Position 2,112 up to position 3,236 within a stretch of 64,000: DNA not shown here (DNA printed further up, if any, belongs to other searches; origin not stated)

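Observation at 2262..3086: Minimal E1: adenylation domain only, with no recognisable ubiquitin-fold or separate catalytic-Cys domain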

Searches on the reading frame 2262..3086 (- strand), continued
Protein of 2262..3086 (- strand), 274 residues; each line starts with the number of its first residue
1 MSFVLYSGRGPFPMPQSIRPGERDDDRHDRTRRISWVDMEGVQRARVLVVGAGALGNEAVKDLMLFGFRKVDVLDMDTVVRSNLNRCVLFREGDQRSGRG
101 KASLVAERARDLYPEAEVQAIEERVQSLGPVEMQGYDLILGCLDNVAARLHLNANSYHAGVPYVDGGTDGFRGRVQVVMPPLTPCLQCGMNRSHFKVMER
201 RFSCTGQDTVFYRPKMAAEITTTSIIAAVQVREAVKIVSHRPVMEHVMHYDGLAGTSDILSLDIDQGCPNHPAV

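Call 25: predict_structure(alignment_id=A1)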
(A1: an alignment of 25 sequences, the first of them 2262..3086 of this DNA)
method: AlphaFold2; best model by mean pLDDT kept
length: 274 residues; sequences in the alignment: 25
mean_pLDDT: 80.8   pTM: 0.80
mean pLDDT of the five models: 80.8, 79.1, 77.9, 76.6, 74.6
residues with pLDDT >= 90: 127; 70-90: 80; 50-70: 37; < 50: 30
segments of 3 or more residues with pLDDT < 50: 1-14, 201-216
pLDDT, mean of each block of 10 residues (from residue 1): 34 52 64 88 97 93 95 87 66 82 94 95 90 95 87 93 91 92 87 62 39 48 92 97 92 89 86 68
secondary structure, 60 per line:
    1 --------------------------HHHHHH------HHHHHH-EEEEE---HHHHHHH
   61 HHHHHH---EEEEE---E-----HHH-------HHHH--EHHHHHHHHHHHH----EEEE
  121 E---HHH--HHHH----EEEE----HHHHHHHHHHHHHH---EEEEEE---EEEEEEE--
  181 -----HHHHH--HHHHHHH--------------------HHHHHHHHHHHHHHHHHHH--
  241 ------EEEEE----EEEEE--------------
elements in order: H27-32 H39-44 E46-50 H54-66 E70-74 H94-97 H101-112 E117-121 H130-133 E138-141 H146-159 E163-168 E172-178 H186-190 H193-199 H220-238 E247-251 E256-260

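Call 29: fold_search(model_id=the predicted structure, library=pdb)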
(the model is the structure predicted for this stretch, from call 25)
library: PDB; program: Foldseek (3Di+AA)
matches with E <= 10: 1928; with E <= 0.001: 254
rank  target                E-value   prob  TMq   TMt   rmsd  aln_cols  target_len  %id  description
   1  1tt5_D                1.9e-18  1.00  0.71  0.50   8.6       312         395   24  Structure of APPBP1-UBA3-Ubc12N26: a unique E1-E2 interaction required for optimal conjugation of the ubiquitin-like p (released 2004-09-14)
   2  1jw9_B                2.3e-18  1.00  0.72  0.82   4.2       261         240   26  Structure of the Native MoeB-MoaD Protein Complex (released 2001-11-21)
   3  1tt5_B                4.4e-18  1.00  0.75  0.50   6.6       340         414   23  Structure of APPBP1-UBA3-Ubc12N26: a unique E1-E2 interaction required for optimal conjugation of the ubiquitin-like p (released 2004-09-14)
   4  2nvu_B                7.2e-18  1.00  0.74  0.27   6.4       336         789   24  Structure of APPBP1-UBA3~NEDD8-NEDD8-MgATP-Ubc12(C111A), a trapped ubiquitin-like protein activation complex (released 2007-01-30)
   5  1zud_1                8.1e-18  1.00  0.72  0.84   3.9       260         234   23  Structure of ThiS-ThiF protein complex (released 2006-01-31)
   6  3dbh_F                8.6e-18  1.00  0.70  0.45   7.2       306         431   24  Structural Dissection of a Gating Mechanism Preventing Misactivation of Ubiquitin by NEDD8's E1 (APPBP1-UBA3Arg190Ala- (released 2008-08-12)
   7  1r4m_B                9.1e-18  1.00  0.71  0.48   6.6       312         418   24  APPBP1-UBA3-NEDD8, an E1-ubiquitin-like protein complex (released 2003-12-23)
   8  1zfn_D                1.2e-17  1.00  0.73  0.84   4.4       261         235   23  Structural Analysis of Escherichia coli ThiF (released 2005-06-14)
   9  3gzn_B                1.2e-17  1.00  0.71  0.46   6.4       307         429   25  Structure of NEDD8-activating enzyme in complex with NEDD8 and MLN4924 (released 2010-02-02)
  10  1zud_3                1.3e-17  1.00  0.73  0.83   3.8       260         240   24  Structure of ThiS-ThiF protein complex (released 2006-01-31)
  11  1yov_B                1.6e-17  1.00  0.74  0.52   7.2       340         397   24  Insights into the Ubiquitin Transfer Cascade from the refined structure of the activating enzyme for NEDD8 (released 2005-03-08)
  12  1zfn_A                1.9e-17  1.00  0.76  0.85   4.4       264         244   23  Structural Analysis of Escherichia coli ThiF (released 2005-06-14)
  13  1yov_D                1.9e-17  1.00  0.71  0.51   7.8       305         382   24  Insights into the Ubiquitin Transfer Cascade from the refined structure of the activating enzyme for NEDD8 (released 2005-03-08)
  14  3dbl_F                4.6e-17  1.00  0.70  0.45   7.2       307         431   24  Structural Dissection of a Gating Mechanism Preventing Misactivation of Ubiquitin by NEDD8's E1 (APPBP1-UBA3Arg190wt-N (released 2008-08-12)
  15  6h78_H                6.6e-17  1.00  0.70  0.69   6.0       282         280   20  E1 enzyme for ubiquitin like protein activation. (released 2018-10-31)
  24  6h78_B                3.0e-16  1.00  0.70  0.69   4.8       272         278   20  E1 enzyme for ubiquitin like protein activation. (released 2018-10-31)
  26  6h78_A                4.0e-16  1.00  0.72  0.69   5.1       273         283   20  E1 enzyme for ubiquitin like protein activation. (released 2018-10-31)
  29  6h78_M                5.1e-16  1.00  0.71  0.72   5.5       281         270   20  E1 enzyme for ubiquitin like protein activation. (released 2018-10-31)
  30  6h78_I                5.4e-16  1.00  0.72  0.70   5.0       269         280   19  E1 enzyme for ubiquitin like protein activation. (released 2018-10-31)
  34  6h78_C                6.4e-16  1.00  0.70  0.68   5.9       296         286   18  E1 enzyme for ubiquitin like protein activation. (released 2018-10-31)
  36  6h78_G                7.7e-16  1.00  0.71  0.70   5.8       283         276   19  E1 enzyme for ubiquitin like protein activation. (released 2018-10-31)
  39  6h78_L                1.0e-15  1.00  0.71  0.70   4.8       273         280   20  E1 enzyme for ubiquitin like protein activation. (released 2018-10-31)
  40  6h78_J                1.1e-15  1.00  0.69  0.68   5.0       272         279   20  E1 enzyme for ubiquitin like protein activation. (released 2018-10-31)
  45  6h78_F                1.5e-15  1.00  0.69  0.70   5.6       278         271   19  E1 enzyme for ubiquitin like protein activation. (released 2018-10-31)
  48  6h78_D                1.9e-15  1.00  0.70  0.70   5.5       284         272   19  E1 enzyme for ubiquitin like protein activation. (released 2018-10-31)
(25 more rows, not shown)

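Call 31: search_protein_representatives(protein=window:2262-3086:-)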
Query: 274 residues. Proteins with E-value up to 0.001 (for the whole library): 15389; up to 1e-10: 3960; up to 1e-30: 214. The best 150 are listed.
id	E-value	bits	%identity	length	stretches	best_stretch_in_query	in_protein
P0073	4.0e-96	337.9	59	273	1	17-273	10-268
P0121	1.8e-65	237.4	44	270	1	14-272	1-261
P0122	8.4e-64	231.9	49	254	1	26-272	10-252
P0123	5.5e-58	212.9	40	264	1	25-272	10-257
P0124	5.7e-57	209.5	42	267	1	29-271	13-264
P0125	1.3e-56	208.4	42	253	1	26-272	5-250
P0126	4.1e-54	200.2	43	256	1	25-273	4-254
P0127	4.2e-50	187.0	41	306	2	25-208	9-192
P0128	9.2e-49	182.6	42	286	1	14-249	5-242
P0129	1.1e-48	182.4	42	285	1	22-238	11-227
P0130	2.9e-48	181.0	35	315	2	15-208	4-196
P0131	2.4e-47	178.0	54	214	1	17-175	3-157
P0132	7.5e-47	176.4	43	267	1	24-239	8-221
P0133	6.0e-46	173.4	50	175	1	107-272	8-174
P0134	9.4e-46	172.8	42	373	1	25-272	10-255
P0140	5.9e-43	163.6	38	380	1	24-271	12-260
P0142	2.1e-42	161.8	38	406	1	25-271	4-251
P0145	9.7e-42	159.6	39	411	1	24-272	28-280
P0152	6.8e-41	156.8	40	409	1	19-272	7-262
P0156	2.7e-40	154.9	41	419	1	25-273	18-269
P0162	2.1e-39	151.9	35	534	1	25-271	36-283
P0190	3.5e-37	144.6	38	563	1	23-271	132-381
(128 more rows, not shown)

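Call 32: search_protein_families(library=pfam, proteins=[P0121, P0123, P0127, P0134, P0140, P0142, P0145, P0152, P0162, P0190], max_evalue=0.01)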
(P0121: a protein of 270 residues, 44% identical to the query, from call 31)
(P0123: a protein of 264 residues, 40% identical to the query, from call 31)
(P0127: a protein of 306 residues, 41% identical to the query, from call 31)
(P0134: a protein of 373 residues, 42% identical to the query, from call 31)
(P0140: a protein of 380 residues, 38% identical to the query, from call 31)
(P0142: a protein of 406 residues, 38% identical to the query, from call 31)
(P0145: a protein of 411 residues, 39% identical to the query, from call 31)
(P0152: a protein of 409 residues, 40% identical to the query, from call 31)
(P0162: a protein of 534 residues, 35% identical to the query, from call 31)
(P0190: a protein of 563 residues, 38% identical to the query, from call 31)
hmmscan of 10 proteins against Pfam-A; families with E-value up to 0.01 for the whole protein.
P0121 (270 aa): 2 families
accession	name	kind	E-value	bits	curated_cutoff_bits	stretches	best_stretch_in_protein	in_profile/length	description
PF00899.27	ThiF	-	3.4e-44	151.2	28.1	1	21-258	10-237/238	ThiF family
PF01488.26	Shikimate_DH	-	0.00099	19.6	24.3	1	28-62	9-43/138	Shikimate / quinate 5-dehydrogenase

P0123 (264 aa): 3 families
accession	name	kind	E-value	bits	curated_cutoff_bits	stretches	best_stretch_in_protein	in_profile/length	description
PF00899.27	ThiF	-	1.5e-47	162.2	28.1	1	17-253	8-236/238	ThiF family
PF03435.24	Sacchrp_dh_NADP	-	0.00047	20.9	25.1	0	32-151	1-98/129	Saccharopine dehydrogenase NADP binding domain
PF01488.26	Shikimate_DH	-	0.0019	18.7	24.3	1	25-65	8-48/138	Shikimate / quinate 5-dehydrogenase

P0127 (306 aa): 1 family
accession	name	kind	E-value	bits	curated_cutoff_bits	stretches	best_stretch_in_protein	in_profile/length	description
PF00899.27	ThiF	-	1.8e-49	168.5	28.1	1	27-274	19-237/238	ThiF family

P0134 (373 aa): 5 families
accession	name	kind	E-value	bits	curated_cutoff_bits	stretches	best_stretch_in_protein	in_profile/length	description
PF00899.27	ThiF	-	1.3e-56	191.9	28.1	1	21-239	14-223/238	ThiF family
PF01488.26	Shikimate_DH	-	0.0021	18.6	24.3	1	25-59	10-44/138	Shikimate / quinate 5-dehydrogenase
PF22747.2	Zn_ribbon_DUF2089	-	0.0022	18.5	27.6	0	315-330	6-21/32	DUF2089 zinc ribbon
PF13241.12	NAD_binding_7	-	0.0056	17.7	22.1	0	25-138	5-82/104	Putative NAD(P)-binding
PF23454.1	Zn_ribbon_Brz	-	0.0088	17.1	27.9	0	317-337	1-24/58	Transcriptional regulator Brz zinc beta ribbon domain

P0140 (380 aa): 1 family
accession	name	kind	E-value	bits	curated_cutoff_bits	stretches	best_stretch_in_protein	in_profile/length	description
PF00899.27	ThiF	-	2.7e-53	181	28.1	1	27-257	15-236/238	ThiF family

P0142 (406 aa): 2 families
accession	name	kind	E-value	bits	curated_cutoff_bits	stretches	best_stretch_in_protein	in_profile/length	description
PF00899.27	ThiF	-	1.1e-53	182.3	28.1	1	7-247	1-235/238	ThiF family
PF01488.26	Shikimate_DH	-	0.0072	16.8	24.3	0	20-54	9-43/138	Shikimate / quinate 5-dehydrogenase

P0145 (411 aa): 3 families
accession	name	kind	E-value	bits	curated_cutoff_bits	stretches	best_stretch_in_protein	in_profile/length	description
PF00899.27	ThiF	-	1.8e-55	188.1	28.1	1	38-264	10-223/238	ThiF family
PF01488.26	Shikimate_DH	-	0.0029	18.1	24.3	1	44-79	8-43/138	Shikimate / quinate 5-dehydrogenase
PF02826.25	2-Hacid_dh_C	-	0.0039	17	25.1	0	42-79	30-66/178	D-isomer specific 2-hydroxyacid dehydrogenase, NAD binding domain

P0152 (409 aa): 4 families
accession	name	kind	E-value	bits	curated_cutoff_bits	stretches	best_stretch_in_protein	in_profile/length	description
PF00899.27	ThiF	-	8.2e-59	199.1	28.1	1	11-260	2-238/238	ThiF family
PF01488.26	Shikimate_DH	-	0.00018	22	24.3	1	25-70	8-53/138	Shikimate / quinate 5-dehydrogenase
PF03435.24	Sacchrp_dh_NADP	-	0.0017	19.1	25.1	0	32-152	1-100/129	Saccharopine dehydrogenase NADP binding domain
PF02826.25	2-Hacid_dh_C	-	0.0096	15.7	25.1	0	22-64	29-70/178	D-isomer specific 2-hydroxyacid dehydrogenase, NAD binding domain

P0162 (534 aa): 1 family
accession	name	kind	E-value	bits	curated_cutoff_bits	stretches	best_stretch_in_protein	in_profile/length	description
PF00899.27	ThiF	-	6.5e-54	183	28.1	1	44-275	9-229/238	ThiF family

P0190 (563 aa): 8 families
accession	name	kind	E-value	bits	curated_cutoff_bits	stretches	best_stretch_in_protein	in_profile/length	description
PF00899.27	ThiF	-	2.4e-55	187.7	28.1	1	138-379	5-237/238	ThiF family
PF00392.27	GntR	-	2.1e-20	72.5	27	1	12-74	2-64/64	Bacterial regulatory proteins, gntR family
PF08279.18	HTH_11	-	0.00081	19.7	25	1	38-69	19-51/55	HTH domain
PF01978.25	TrmB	-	0.0015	18.7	25.6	1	38-69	26-57/68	Sugar-specific transcriptional regulator TrmB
PF14502.12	HTH_41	-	0.0019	18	25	1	30-73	2-47/48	Helix-turn-helix domain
PF09339.16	HTH_IclR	-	0.0038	17.4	22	0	38-65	22-49/52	IclR helix-turn-helix domain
PF01726.22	LexA_DNA_bind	-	0.0046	17.2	23.7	0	18-69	10-61/65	LexA DNA binding domain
PF01488.26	Shikimate_DH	-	0.0053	17.3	24.3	1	150-194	9-53/138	Shikimate / quinate 5-dehydrogenase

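Call 33: list_cluster_members(proteins=[P0121, P0122, P0123, P0127, P0134, P0140, P0142, P0145, P0152, P0156])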
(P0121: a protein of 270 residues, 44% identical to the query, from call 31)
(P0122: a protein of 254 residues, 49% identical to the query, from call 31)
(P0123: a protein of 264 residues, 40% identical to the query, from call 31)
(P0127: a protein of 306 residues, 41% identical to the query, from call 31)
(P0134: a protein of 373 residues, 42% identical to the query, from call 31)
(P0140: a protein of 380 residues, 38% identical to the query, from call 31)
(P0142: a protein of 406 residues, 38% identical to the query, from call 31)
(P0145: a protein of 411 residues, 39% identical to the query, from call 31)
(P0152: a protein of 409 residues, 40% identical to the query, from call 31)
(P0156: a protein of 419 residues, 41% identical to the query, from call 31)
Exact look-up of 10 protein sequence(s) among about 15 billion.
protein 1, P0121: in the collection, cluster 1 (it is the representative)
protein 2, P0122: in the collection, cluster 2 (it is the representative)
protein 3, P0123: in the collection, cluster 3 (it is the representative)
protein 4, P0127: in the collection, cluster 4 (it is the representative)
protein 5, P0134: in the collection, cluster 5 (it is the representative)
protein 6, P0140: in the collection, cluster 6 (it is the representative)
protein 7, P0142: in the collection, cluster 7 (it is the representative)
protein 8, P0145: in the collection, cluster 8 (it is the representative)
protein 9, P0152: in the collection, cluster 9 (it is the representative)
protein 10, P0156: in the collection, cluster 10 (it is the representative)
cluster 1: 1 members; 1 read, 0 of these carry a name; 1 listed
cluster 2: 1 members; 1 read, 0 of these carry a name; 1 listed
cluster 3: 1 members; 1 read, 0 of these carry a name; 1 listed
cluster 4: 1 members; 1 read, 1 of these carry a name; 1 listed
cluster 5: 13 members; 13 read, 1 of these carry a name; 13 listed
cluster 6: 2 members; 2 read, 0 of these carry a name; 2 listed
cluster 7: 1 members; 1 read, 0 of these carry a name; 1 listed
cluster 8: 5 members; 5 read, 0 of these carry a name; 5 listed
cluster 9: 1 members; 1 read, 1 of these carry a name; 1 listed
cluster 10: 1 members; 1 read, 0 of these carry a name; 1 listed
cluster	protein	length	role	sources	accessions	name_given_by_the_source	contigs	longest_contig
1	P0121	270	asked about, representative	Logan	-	-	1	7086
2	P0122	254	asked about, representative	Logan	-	-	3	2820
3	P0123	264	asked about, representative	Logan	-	-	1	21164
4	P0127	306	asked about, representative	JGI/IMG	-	molybdopterin/thiamine biosynthesis adenylyltransferase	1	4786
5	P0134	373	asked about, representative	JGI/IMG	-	-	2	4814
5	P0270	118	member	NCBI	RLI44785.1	ThiF family adenylyltransferase, partial [Candidatus Bathyarchaeota archaeon]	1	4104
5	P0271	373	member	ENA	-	-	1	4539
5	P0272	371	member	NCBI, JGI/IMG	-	-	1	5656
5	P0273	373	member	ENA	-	-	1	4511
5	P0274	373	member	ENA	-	-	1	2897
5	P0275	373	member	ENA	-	-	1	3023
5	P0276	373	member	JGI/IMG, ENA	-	-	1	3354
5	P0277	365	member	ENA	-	-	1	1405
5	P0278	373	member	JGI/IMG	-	-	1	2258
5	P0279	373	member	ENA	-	-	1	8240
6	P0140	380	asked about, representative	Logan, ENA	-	-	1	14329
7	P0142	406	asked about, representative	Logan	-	-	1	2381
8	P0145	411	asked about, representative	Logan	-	-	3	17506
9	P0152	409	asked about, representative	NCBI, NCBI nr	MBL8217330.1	MAG: HesA/MoeB/ThiF family protein [Bryobacterales bacterium] | HesA/MoeB/ThiF family protein [Bryobacterales bacterium]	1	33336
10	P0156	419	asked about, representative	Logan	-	-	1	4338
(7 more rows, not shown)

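Call 53: find_encoding_contigs(protein=P0145, flank=4000, max_places=3)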
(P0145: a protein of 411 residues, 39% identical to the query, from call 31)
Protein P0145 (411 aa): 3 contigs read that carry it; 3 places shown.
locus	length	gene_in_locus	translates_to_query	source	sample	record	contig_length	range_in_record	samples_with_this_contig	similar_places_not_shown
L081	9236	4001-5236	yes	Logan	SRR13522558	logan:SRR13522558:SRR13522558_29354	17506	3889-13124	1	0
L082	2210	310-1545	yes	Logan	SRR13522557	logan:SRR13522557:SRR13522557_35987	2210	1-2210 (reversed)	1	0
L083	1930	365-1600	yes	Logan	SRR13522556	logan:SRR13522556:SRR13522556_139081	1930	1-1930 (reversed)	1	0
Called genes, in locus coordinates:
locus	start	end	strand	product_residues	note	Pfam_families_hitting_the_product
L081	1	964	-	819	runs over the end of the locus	PF01926:MMR_HSR1 (faint), PF00350:Dynamin_N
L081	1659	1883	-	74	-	PF04255:DUF433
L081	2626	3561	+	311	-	PF00089:Trypsin, PF13365:Trypsin_2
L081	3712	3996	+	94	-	PF08817:YukD, PF11976:Rad60-SLD (faint)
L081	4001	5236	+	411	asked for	PF00899:ThiF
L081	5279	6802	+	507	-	PF01398:JAB (weak)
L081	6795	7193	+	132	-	-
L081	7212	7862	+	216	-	PF13248:Zn_ribbon_3 (faint), PF14446:Prok-RING_1, PF10947:DUF2628 (weak)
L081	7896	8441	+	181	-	PF00179:UQ_con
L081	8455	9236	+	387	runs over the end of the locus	PF16697:Yop-YscD_cpl, PF00498:FHA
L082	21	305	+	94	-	PF08817:YukD, PF11976:Rad60-SLD (faint)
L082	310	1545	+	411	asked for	PF00899:ThiF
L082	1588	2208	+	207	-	?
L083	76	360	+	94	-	PF08817:YukD, PF11976:Rad60-SLD (faint)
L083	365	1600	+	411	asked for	PF00899:ThiF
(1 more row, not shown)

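Call 63: predict_structure(alignment_id=A3)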
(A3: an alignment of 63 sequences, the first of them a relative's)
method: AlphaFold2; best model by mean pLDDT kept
length: 411 residues; sequences in the alignment: 63
mean_pLDDT: 92.4   pTM: 0.90
mean pLDDT of the five models: 92.4, 92.1, 92.0, 91.4, 91.3
residues with pLDDT >= 90: 357; 70-90: 12; 50-70: 31; < 50: 11
segments of 3 or more residues with pLDDT < 50: 14-18
pLDDT, mean of each block of 10 residues (from residue 1): 51 49 70 95 98 98 98 98 96 98 98 98 97 98 96 98 98 97 97 95 65 58 95 98 94 98 98 97 98 98 98 97 98 96 94 97 97 98 98 98 96 88
secondary structure, 60 per line:
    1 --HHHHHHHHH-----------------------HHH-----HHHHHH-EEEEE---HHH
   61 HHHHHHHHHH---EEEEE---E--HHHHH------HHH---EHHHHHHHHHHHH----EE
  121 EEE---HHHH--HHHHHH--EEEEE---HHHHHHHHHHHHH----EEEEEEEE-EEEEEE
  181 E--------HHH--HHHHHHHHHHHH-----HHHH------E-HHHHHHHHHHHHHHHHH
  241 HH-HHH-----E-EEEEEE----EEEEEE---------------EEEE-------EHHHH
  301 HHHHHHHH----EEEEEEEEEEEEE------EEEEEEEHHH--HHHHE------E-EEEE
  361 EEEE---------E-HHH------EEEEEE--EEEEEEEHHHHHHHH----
elements in order: H3-11 H43-48 E50-54 H58-70 E74-78 H85-89 H103-114 E119-123 H127-130 H133-138 E141-145 H149-161 E166-173 E175-181 H195-206 H212-215 H224-242 E254-259 E264-269 E285-288 H297-308 E313-325 E332-338 H344-347 E357-364 E385-390 E393-399 H400-407
